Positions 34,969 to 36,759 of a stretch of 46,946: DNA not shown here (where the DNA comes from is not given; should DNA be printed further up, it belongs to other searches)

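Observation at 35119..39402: Three tandem, translationally coupled, uncharacterisable GT-B-like proteins with HP motifs next to Wzm/Wzt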

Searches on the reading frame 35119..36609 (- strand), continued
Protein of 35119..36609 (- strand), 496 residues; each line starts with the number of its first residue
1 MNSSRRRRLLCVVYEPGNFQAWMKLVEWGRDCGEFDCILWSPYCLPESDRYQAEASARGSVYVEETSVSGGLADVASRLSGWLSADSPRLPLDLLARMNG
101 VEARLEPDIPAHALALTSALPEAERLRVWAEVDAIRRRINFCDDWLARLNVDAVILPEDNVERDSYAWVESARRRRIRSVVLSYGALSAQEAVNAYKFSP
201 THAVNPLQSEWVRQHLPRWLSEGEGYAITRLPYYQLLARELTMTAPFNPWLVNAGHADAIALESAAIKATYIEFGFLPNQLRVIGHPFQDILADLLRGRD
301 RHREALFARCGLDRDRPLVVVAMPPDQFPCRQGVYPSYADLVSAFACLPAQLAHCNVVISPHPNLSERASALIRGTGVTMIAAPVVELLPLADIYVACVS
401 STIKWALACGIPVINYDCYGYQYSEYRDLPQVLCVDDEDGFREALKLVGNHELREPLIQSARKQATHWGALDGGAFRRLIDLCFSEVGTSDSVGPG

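Call 63: get_annotated_region(hit=H1, flank=12000)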
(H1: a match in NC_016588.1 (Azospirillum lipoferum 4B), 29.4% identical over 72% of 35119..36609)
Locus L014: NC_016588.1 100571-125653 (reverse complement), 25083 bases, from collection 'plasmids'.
description: Azospirillum lipoferum 4B plasmid AZO_p6, complete sequence
organism: Azospirillum lipoferum 4B (NCBI taxid 862719)
taxonomy: Bacteria; Pseudomonadota; Alphaproteobacteria; Rhodospirillales; Azospirillaceae; Azospirillum; Azospirillum lipoferum; Azospirillum lipoferum 4B
host: -; source: -; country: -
typing (MOB-suite, as given by PLSDB): non-mobilizable; replicon rep_cluster_1806
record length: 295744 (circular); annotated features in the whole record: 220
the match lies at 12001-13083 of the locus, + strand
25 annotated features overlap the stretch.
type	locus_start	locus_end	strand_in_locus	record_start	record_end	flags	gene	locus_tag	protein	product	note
CDS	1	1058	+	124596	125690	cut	-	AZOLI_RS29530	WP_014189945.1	ketoacyl-ACP synthase III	-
CDS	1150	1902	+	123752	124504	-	-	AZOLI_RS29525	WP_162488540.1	CmcI family methyltransferase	GO:0008610 - lipid biosynthetic process [Evidence IEA]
CDS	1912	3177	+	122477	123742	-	-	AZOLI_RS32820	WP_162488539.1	hypothetical protein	-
CDS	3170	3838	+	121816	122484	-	-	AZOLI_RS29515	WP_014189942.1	hypothetical protein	-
CDS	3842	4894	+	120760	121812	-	neuB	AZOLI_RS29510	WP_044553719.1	N-acetylneuraminate synthase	GO:0016051 - carbohydrate biosynthetic process [Evidence IEA]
CDS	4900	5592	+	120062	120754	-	-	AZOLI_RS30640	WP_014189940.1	formyltransferase family protein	GO:0009058 - biosynthetic process [Evidence IEA]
CDS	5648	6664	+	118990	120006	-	-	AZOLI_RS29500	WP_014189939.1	Gfo/Idh/MocA family oxidoreductase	-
CDS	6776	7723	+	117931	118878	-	-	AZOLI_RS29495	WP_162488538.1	Gfo/Idh/MocA family oxidoreductase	-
CDS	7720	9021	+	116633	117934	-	-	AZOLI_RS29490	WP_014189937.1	TIGR00180 family glycosyltransferase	-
CDS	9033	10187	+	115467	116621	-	-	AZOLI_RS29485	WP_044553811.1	aminotransferase class I/II-fold pyridoxal phosphate-dependent enzyme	GO:0009058 - biosynthetic process [Evidence IEA]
CDS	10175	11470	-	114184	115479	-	-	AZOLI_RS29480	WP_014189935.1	hypothetical protein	-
CDS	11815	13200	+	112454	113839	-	-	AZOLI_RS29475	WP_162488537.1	hypothetical protein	-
CDS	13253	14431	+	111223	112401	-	neuC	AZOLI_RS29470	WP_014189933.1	UDP-N-acetylglucosamine 2-epimerase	GO:0006047 - UDP-N-acetylglucosamine metabolic process [Evidence IEA]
CDS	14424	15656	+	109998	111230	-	-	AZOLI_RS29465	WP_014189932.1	polysaccharide biosynthesis protein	-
CDS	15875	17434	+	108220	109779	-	-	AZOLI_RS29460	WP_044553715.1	B12-binding domain-containing radical SAM protein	-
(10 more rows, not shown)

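Call 73: find_encoding_contigs(protein=P0112, flank=10000, max_places=1)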
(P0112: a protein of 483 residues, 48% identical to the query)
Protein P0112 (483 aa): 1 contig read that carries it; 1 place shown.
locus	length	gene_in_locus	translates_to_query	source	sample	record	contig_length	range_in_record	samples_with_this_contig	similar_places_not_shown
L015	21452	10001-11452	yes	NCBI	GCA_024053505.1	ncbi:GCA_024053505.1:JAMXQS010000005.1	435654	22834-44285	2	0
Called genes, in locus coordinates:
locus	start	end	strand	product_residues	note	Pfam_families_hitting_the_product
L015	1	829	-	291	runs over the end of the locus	PF03783:CsgG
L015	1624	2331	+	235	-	PF06776:IalB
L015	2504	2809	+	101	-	PF13376:OmdA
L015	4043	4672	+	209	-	PF00440:TetR_N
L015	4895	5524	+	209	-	-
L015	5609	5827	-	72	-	-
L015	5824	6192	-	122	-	-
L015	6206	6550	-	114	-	-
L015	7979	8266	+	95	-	PF02371:Transposase_20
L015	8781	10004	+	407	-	-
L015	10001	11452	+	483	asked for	-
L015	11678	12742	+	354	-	PF03102:NeuB, PF08666:SAF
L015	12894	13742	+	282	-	PF01636:APH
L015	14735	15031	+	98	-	PF13340:DUF4096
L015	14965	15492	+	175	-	PF13612:DDE_Tnp_1_3, PF01609:DDE_Tnp_1, PF13586:DDE_Tnp_1_2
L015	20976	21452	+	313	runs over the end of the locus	PF01973:MptE-like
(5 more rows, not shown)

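Call 74: find_encoding_contigs(protein=P0113, flank=10000, max_places=1)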
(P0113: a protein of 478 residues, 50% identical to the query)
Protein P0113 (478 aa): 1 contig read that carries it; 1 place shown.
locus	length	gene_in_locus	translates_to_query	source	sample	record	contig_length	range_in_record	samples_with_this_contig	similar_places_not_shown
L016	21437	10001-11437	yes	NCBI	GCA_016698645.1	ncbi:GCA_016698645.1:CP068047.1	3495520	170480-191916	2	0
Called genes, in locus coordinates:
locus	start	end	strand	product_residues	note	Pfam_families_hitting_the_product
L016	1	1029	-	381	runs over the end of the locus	PF07731:Cu-oxidase_2 (faint), PF07732:Cu-oxidase_3, PF00394:Cu-oxidase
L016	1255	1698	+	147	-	PF00127:Copper-bind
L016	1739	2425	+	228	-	PF07298:NnrU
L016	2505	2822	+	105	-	PF01883:FeS_assembly_P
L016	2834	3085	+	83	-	PF10006:DUF2249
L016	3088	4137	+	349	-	-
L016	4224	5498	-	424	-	PF13229:Beta_helix (faint)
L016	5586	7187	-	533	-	-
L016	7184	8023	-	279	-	PF01061:ABC2_membrane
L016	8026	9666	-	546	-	PF00005:ABC_tran, PF13304:AAA_21 (faint)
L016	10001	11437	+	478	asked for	-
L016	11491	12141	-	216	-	PF00353:HemolysinCabind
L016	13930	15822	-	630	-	PF22614:Slo-like_RCK (faint), PF06241:Castor_Poll_mid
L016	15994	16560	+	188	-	PF01464:SLT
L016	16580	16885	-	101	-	-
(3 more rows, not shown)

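Call 77: search_solved_structures(query=A5, max_evalue=10, show_alignments=1)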
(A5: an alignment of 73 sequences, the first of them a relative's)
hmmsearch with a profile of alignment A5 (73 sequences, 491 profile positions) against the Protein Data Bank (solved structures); distinct sequences matched with E-value up to 10: 11.
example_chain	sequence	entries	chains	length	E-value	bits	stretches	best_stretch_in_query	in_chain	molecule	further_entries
8sxv_A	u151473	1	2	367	0.025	16.7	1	255-313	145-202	UDP-2,3-diacetamido-2,3-dideoxy-glucuronic acid-2-epimerase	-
8sxw_A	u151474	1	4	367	0.025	16.6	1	255-313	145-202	UDP-2,3-diacetamido-2,3-dideoxy-glucuronic acid-2-epimerase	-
8sxy_A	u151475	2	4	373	0.025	16.6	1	255-313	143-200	UDP-2,3-diacetamido-2,3-dideoxy-glucuronic acid-2-epimerase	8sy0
8sy9_A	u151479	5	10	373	0.025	16.6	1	255-313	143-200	UDP-2,3-diacetamido-2,3-dideoxy-glucuronic acid-2-epimerase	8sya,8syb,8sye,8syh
8syd_A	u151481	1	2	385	0.027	16.6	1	255-313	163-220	UDP-2,3-diacetamido-2,3-dideoxy-glucuronic acid-2-epimerase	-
1f6d_A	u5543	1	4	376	0.059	15.4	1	261-357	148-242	UDP-N-ACETYLGLUCOSAMINE 2-EPIMERASE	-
1vgv_A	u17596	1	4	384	0.061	15.4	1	261-357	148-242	UDP-N-acetylglucosamine 2-epimerase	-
7ya2_A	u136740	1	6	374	0.31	13.1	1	263-363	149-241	Capsular polysaccharide synthesis enzyme CapG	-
3khn_A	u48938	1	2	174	1.5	10.7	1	259-305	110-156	MotB protein, putative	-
1sel_A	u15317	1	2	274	1.6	10.7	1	331-377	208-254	SELENOSUBTILISIN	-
1avt_A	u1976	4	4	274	1.6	10.7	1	331-377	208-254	SUBTILISIN CARLSBERG, TYPE VIII | KerA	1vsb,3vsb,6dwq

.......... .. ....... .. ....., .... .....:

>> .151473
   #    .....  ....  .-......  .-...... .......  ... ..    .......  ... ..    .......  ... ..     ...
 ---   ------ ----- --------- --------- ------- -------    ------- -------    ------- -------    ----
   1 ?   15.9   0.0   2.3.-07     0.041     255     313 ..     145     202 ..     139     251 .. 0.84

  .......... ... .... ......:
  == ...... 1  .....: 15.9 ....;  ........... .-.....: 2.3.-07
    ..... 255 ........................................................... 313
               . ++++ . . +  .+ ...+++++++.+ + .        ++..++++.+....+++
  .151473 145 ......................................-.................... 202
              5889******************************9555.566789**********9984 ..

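Call 79: find_encoding_contigs(protein=P0140, flank=10000, max_places=1)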
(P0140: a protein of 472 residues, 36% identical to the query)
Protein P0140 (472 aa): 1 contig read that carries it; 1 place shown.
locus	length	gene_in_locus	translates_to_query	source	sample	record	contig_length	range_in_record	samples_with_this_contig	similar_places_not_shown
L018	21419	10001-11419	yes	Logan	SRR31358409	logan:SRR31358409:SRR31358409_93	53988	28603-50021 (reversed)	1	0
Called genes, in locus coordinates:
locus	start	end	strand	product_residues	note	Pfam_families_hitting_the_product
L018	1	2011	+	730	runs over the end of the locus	PF20656:MS_N, PF20658:MSG_insertion, PF01274:MS_TIM-barrel, PF20659:MS_C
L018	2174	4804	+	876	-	PF07793:DUF1631, PF26671:DUF1631_2nd, PF26672:DUF1631_3rd, PF26670:DUF1631_C (weak)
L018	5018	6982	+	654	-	PF00515:TPR_1 (faint), PF07719:TPR_2 (faint), PF13414:TPR_11 (faint), PF13432:TPR_16, PF14559:TPR_19 (weak)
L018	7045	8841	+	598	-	PF13439:Glyco_transf_4, PF13477:Glyco_trans_4_2 (weak), PF13579:Glyco_trans_4_4, PF20706:GT4-conflict (weak), PF00534:Glycos_transf_1, PF13692:Glyco_trans_1_4, PF00535:Glycos_transf_2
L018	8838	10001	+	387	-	-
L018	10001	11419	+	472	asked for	-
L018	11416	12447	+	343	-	PF04055:Radical_SAM, PF13186:SPASM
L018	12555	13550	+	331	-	PF00106:adh_short (weak), PF01073:3Beta_HSD, PF01370:Epimerase, PF02719:Polysacc_synt_2, PF04321:RmlD_sub_bind, PF07993:NAD_binding_4, PF13460:NAD_binding_10, PF16363:GDP_Man_Dehyd, +1 more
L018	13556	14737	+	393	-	PF01041:DegT_DnrJ_EryC1, PF00155:Aminotran_1_2 (weak)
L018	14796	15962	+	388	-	PF02350:Epimerase_2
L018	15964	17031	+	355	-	PF03102:NeuB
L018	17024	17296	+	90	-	-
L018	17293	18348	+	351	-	PF00571:CBS (weak), PF00483:NTP_transferase, PF12804:NTP_transf_3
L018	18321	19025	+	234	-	PF02348:CTP_transf_3, PF12804:NTP_transf_3 (weak)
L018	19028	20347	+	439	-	-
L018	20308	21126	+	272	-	PF00977:His_biosynth, PF03060:NMO (faint), PF01207:Dus (faint)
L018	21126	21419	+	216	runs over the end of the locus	PF00117:GATase, PF07685:GATase_3, PF01174:SNO (weak)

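Call 80: find_encoding_contigs(protein=P0144, flank=10000, max_places=1)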
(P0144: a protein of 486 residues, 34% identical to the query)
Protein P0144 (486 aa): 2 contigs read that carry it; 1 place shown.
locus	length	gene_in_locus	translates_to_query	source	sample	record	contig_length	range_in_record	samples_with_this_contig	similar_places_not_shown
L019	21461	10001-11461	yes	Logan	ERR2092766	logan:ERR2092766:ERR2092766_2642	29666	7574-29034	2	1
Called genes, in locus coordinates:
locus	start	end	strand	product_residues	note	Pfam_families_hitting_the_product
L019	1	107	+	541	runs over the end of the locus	-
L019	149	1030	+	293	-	PF13489:Methyltransf_23, PF05401:NodS (weak), PF13847:Methyltransf_31, PF08241:Methyltransf_11, PF08242:Methyltransf_12, PF13649:Methyltransf_25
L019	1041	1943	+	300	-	PF00685:Sulfotransfer_1, PF13469:Sulfotransfer_3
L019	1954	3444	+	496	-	PF00535:Glycos_transf_2, PF01583:APS_kinase, PF13238:AAA_18 (weak), PF13671:AAA_33 (weak)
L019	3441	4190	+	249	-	PF13489:Methyltransf_23 (weak), PF01209:Ubie_methyltran, PF13847:Methyltransf_31 (weak), PF08241:Methyltransf_11, PF08242:Methyltransf_12, PF13649:Methyltransf_25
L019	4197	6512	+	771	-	PF01326:PPDK_N (faint), PF00391:PEP-utilizers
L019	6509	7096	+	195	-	PF07722:Peptidase_C26, PF00117:GATase, PF07722:Peptidase_C26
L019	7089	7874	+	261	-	PF00459:Inositol_P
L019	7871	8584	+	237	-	PF00483:NTP_transferase, PF01128:IspD (faint), PF12804:NTP_transf_3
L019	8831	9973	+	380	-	PF01041:DegT_DnrJ_EryC1, PF00155:Aminotran_1_2 (weak)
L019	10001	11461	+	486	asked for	-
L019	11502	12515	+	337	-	PF01408:GFO_IDH_MocA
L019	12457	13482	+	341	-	PF01408:GFO_IDH_MocA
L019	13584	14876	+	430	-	PF01943:Polysacc_synt, PF13440:Polysacc_synt_3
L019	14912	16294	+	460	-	-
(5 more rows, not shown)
